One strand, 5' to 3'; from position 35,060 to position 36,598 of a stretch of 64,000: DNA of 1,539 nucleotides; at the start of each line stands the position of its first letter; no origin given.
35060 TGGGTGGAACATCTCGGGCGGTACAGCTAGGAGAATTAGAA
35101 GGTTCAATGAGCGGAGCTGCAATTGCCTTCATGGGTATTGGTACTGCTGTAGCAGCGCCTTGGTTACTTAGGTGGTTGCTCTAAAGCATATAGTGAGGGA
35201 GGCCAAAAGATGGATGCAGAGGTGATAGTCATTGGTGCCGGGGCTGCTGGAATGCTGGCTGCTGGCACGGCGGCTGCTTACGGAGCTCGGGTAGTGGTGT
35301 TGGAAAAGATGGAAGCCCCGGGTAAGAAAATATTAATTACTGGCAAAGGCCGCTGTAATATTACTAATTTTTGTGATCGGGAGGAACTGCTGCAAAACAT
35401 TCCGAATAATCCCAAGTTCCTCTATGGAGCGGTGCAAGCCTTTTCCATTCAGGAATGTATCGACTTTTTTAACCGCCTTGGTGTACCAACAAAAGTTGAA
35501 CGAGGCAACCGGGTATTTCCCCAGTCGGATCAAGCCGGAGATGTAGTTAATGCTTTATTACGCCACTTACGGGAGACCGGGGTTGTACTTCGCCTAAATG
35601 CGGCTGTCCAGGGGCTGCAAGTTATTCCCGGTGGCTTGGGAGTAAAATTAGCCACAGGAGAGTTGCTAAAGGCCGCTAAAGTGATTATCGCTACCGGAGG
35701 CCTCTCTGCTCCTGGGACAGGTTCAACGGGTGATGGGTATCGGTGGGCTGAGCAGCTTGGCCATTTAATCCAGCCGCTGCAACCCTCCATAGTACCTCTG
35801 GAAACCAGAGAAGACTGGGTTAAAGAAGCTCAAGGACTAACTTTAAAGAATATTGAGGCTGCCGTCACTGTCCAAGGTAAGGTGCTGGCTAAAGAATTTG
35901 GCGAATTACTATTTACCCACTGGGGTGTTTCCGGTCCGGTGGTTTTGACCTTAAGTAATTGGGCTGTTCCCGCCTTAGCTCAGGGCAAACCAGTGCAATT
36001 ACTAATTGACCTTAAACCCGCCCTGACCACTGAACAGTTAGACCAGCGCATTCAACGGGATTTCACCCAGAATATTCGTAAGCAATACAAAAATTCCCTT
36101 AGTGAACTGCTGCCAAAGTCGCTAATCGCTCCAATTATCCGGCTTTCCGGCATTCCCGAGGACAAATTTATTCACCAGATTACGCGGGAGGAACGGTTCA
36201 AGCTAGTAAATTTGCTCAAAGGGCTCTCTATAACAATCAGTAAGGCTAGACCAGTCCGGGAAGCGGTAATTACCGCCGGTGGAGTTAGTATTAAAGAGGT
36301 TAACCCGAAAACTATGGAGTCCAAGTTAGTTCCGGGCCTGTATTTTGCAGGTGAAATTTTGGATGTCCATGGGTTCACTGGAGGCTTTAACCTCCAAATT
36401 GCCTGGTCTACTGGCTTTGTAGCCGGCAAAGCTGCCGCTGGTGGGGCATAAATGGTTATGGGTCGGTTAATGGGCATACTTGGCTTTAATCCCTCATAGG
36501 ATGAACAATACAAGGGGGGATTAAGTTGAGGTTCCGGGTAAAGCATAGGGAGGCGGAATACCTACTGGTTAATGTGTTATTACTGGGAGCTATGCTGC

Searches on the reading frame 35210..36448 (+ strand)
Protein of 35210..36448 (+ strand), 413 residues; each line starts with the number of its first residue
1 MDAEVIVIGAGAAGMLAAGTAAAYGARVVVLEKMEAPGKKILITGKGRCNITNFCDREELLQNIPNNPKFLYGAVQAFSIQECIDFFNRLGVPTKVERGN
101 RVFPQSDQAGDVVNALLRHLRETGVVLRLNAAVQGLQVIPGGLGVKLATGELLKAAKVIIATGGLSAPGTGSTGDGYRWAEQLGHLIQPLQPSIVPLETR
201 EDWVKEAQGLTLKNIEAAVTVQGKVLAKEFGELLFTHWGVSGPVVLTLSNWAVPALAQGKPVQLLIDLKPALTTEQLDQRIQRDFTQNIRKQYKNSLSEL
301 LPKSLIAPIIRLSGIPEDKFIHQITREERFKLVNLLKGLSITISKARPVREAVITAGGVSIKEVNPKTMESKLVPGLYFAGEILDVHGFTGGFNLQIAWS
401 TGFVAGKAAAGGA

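Call 42: search_protein_families(library=ncbifam, proteins=[window:35210-36448:+], max_evalue=0.00001)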
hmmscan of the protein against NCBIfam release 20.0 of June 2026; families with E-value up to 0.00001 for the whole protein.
window:35210-36448:+ (413 aa): 15 families
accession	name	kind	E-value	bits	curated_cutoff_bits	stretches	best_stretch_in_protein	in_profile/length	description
TIGR00275.1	TIGR00275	subfamily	1.4e-144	481.8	183.8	1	5-407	1-401/401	aminoacetone oxidase family FAD-binding enzyme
TIGR03862.1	flavo_PP4765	subfamily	1.8e-42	145.5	242.65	1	26-410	2-372/376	TIGR03862 family flavoprotein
TIGR01813.1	flavo_cyto_c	subfamily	4.1e-10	39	285.45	0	4-47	1-45/444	flavocytochrome c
NF006130.0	PRK08274.1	equivalog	1.5e-09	37.2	369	0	3-34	6-37/467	FAD-dependent tricarballylate dehydrogenase TcuA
NF053676.1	4oxCHCAChcC1Cy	equivalog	1.6e-08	33.4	1000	0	4-46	3-45/528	4-oxocyclohexanecarboxylate 2-dehydrogenase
NF003585.0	PRK05249.1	equivalog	1.8e-08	33.4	465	0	3-41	7-45/464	Si-specific NAD(P)(+) transhydrogenase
NF005511.0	PRK07121.1-4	equivalog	4.1e-08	32.1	466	0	3-38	21-56/553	FAD-binding protein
NF004776.0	PRK06116.1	equivalog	2.6e-07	30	480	0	4-38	6-40/450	glutathione-disulfide reductase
TIGR03997.1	mycofact_OYE_2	equivalog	5.9e-07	28.3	793.15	1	4-46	381-423/645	mycofactocin system FadH/OYE family oxidoreductase 2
TIGR02032.1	GG-red-SF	subfamily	1.1e-06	28.5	158.8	0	5-40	3-38/297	geranylgeranyl reductase family protein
TIGR01350.1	lipoamide_DH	equivalog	1.1e-06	27.7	408.8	0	4-38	3-37/461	dihydrolipoyl dehydrogenase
NF045637.1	carotdesatCrtDProt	equivalog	1.1e-06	27.5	580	0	5-41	1-37/485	1-hydroxycarotenoid 3,4-desaturase CrtD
TIGR03467.1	HpnE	equivalog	1.5e-06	27.8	283.05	0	5-38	1-34/430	hydroxysqualene dehydroxylase HpnE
TIGR01424.1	gluta_reduc_2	equivalog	2.2e-06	26.5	606.05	0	2-38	2-38/446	glutathione-disulfide reductase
NF005508.0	PRK07121.1-1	equivalog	6.3e-06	25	537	0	2-40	20-58/497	FAD-binding protein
